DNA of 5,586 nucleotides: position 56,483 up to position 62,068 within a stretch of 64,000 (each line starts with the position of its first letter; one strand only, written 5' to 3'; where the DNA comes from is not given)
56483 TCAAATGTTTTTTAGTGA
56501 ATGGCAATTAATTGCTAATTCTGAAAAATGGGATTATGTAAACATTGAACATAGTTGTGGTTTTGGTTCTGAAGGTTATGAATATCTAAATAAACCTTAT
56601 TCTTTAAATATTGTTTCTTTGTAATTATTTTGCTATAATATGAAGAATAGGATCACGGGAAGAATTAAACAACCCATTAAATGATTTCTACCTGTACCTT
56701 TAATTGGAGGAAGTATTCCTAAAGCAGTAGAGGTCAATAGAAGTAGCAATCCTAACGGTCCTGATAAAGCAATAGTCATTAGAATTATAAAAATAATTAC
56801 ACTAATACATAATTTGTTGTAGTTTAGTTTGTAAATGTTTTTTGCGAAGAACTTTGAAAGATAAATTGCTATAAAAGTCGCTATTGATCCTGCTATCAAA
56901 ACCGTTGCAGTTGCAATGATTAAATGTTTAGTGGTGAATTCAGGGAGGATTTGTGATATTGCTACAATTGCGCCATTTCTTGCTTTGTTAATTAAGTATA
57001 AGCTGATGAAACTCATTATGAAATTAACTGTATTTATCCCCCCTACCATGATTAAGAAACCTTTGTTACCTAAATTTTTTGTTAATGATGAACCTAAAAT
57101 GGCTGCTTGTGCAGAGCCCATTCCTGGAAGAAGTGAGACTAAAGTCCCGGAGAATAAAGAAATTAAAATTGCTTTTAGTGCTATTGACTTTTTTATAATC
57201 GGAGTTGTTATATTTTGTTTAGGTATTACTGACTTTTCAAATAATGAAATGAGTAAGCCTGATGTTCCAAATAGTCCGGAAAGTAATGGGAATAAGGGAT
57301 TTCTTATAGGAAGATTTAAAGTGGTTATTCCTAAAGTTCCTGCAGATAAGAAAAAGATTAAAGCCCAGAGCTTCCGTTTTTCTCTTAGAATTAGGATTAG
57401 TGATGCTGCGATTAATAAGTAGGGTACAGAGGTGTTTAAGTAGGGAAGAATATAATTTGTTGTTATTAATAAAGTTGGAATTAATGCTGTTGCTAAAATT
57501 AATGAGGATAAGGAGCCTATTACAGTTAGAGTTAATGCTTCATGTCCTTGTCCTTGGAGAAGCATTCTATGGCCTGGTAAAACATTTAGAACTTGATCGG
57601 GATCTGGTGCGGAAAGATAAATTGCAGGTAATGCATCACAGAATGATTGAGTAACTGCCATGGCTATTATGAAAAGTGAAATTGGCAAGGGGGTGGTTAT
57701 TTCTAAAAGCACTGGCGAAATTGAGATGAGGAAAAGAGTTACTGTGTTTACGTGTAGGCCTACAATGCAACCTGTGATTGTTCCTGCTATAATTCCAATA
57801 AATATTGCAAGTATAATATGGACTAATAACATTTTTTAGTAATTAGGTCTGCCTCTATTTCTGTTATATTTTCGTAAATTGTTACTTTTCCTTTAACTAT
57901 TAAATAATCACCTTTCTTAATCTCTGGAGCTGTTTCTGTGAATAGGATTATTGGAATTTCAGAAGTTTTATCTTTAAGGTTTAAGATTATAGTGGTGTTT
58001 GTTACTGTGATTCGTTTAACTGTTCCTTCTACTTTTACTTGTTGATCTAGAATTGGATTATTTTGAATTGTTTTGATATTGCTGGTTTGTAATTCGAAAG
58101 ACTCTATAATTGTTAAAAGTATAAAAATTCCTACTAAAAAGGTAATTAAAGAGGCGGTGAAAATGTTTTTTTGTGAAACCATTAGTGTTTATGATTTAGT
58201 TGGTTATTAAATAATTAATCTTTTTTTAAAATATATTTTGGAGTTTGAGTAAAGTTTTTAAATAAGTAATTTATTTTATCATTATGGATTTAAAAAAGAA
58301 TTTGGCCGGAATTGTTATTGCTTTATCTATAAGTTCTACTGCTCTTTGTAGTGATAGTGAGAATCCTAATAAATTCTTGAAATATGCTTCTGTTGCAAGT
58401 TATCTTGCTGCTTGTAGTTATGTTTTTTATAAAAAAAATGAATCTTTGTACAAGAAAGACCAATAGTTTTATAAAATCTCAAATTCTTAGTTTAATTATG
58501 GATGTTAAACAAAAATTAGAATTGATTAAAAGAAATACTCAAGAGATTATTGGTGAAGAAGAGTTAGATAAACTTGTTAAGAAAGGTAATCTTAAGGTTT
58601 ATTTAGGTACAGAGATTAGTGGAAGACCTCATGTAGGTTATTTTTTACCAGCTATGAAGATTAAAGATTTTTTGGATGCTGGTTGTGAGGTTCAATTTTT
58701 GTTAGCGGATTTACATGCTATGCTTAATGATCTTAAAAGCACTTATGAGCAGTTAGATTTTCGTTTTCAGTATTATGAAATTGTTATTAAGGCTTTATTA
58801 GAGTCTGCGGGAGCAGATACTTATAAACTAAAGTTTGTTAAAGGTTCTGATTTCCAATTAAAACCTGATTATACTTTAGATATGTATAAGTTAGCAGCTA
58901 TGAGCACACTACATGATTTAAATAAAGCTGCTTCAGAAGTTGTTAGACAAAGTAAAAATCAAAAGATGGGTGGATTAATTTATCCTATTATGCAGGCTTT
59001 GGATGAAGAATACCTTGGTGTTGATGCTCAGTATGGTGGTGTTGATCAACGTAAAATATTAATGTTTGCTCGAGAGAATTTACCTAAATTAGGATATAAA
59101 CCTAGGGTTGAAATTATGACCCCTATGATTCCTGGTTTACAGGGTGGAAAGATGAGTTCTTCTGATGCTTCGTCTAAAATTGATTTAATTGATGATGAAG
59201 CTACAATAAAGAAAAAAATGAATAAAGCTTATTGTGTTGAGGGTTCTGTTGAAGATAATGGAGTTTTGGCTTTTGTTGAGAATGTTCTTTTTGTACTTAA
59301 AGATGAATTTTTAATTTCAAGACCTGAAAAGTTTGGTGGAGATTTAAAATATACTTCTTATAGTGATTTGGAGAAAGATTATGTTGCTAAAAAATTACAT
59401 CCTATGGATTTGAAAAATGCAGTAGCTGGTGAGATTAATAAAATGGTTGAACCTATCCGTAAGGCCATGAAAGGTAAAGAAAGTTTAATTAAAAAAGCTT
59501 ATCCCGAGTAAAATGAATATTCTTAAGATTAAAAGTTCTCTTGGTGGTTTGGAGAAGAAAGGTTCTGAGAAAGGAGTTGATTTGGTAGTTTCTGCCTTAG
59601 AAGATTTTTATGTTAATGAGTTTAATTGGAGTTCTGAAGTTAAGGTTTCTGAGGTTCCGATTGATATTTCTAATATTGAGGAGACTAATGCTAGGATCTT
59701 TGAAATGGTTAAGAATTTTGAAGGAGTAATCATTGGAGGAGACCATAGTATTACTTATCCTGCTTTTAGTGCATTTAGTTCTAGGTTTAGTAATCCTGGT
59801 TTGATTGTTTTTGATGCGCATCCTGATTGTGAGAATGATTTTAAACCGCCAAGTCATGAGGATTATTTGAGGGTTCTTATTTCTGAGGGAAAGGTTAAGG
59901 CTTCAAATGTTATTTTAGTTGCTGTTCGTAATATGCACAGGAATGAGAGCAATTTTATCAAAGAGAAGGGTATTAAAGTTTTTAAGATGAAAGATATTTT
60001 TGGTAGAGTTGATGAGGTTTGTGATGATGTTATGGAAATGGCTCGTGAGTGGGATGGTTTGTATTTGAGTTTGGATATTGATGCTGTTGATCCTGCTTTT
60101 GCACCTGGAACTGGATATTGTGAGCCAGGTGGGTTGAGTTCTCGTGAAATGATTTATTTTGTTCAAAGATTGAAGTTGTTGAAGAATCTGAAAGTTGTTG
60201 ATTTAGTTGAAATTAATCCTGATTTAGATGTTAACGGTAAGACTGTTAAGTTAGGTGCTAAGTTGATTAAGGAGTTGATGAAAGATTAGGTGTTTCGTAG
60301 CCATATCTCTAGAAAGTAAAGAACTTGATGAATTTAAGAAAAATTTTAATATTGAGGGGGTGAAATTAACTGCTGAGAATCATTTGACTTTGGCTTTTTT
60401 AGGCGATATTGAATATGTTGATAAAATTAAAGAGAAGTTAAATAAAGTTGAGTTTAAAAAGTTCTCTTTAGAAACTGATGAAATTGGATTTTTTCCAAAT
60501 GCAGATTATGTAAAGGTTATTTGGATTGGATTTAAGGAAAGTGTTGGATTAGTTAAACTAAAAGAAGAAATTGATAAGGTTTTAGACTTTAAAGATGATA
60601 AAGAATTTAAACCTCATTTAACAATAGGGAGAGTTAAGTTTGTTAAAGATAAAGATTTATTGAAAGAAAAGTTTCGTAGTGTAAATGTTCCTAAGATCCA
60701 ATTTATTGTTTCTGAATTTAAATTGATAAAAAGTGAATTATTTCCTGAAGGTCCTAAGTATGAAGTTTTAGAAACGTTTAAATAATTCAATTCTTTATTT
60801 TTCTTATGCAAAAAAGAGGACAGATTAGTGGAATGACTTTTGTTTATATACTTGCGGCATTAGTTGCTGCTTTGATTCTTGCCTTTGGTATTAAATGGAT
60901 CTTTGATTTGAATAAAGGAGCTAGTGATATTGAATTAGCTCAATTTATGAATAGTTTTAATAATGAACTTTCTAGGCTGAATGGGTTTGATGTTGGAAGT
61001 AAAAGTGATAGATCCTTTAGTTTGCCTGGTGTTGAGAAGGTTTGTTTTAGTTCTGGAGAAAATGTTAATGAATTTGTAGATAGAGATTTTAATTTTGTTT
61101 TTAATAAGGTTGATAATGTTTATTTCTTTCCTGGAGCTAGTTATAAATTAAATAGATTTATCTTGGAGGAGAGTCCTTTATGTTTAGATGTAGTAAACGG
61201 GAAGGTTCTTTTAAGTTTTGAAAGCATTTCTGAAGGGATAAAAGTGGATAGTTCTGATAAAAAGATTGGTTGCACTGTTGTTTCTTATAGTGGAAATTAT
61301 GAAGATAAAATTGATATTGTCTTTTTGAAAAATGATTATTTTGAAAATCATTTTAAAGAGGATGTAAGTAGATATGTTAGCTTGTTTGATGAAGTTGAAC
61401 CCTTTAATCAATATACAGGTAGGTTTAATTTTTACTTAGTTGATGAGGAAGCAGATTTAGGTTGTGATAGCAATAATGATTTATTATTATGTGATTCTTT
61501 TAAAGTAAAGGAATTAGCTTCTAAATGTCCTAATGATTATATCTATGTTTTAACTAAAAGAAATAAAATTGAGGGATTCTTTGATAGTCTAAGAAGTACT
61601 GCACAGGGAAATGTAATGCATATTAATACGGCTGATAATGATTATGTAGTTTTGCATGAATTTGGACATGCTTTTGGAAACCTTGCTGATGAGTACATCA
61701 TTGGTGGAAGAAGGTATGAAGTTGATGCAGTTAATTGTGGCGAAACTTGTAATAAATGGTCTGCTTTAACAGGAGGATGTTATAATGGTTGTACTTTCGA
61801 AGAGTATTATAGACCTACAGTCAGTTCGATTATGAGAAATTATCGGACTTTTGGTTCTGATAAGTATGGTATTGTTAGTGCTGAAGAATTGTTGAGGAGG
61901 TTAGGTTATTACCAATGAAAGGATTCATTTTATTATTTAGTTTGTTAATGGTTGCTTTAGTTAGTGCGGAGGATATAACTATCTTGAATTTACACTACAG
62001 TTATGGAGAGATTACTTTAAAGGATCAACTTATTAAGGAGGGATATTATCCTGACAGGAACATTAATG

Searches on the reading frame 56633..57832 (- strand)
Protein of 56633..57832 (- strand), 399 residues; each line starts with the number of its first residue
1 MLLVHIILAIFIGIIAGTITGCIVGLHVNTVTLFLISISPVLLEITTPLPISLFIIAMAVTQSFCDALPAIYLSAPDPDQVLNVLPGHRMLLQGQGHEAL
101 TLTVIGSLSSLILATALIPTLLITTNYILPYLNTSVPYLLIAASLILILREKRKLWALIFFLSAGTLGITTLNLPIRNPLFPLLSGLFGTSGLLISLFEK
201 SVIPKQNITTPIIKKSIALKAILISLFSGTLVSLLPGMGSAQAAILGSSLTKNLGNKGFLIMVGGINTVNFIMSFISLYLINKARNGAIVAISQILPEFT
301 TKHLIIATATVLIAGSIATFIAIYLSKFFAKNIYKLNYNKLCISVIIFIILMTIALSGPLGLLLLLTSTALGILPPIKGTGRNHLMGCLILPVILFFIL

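Call 41: search_protein_families(library=pfam, proteins=[window:56633-57832:-], max_evalue=0.01)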
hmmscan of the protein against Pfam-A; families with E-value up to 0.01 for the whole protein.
window:56633-57832:- (399 aa): 1 family
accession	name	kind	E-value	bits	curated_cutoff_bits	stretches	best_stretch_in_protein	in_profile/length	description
PF01970.21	TctA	-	5.8e-48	164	28.9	1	7-386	1-422/423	Tripartite tricarboxylate transporter TctA family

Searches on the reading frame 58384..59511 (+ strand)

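Call 41: search_protein_families(library=pfam, proteins=[window:58384-59511:+], max_evalue=0.01)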
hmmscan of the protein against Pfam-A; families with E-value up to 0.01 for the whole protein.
window:58384-59511:+ (375 aa): 3 families
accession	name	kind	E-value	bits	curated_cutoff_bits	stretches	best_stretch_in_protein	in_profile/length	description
PF00579.31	tRNA-synt_1b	-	4.4e-61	207.2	21.1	1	67-355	3-291/292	tRNA synthetases class I (W and Y)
PF17561.7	TssO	-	0.0041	17.8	29.2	0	93-138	71-117/148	Type VI secretion system, TssO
PF11594.13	Med28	-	0.0055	17.5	29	0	14-55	54-95/102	Mediator complex subunit 28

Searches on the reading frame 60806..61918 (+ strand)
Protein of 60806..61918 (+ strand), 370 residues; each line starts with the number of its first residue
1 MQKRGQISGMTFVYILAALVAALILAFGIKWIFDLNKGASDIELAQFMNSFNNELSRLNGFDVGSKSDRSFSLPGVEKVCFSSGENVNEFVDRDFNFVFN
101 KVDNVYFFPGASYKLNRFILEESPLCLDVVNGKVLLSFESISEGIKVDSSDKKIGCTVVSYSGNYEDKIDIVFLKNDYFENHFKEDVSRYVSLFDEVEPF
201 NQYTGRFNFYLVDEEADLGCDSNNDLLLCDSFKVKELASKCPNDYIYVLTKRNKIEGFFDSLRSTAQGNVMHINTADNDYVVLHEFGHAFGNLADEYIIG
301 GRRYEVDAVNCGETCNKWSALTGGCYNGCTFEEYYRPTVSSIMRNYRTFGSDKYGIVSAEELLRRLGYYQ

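Call 45: search_protein_families(library=pfam, proteins=[window:60806-61918:+], max_evalue=0.00001)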
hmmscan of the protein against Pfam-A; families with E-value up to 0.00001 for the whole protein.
window:60806-61918:+ (370 aa): 1 family
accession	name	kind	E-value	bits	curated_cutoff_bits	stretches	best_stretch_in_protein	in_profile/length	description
PF09471.16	Peptidase_M64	-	3.8e-10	39.9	26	1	233-306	101-170/302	IgA Peptidase M64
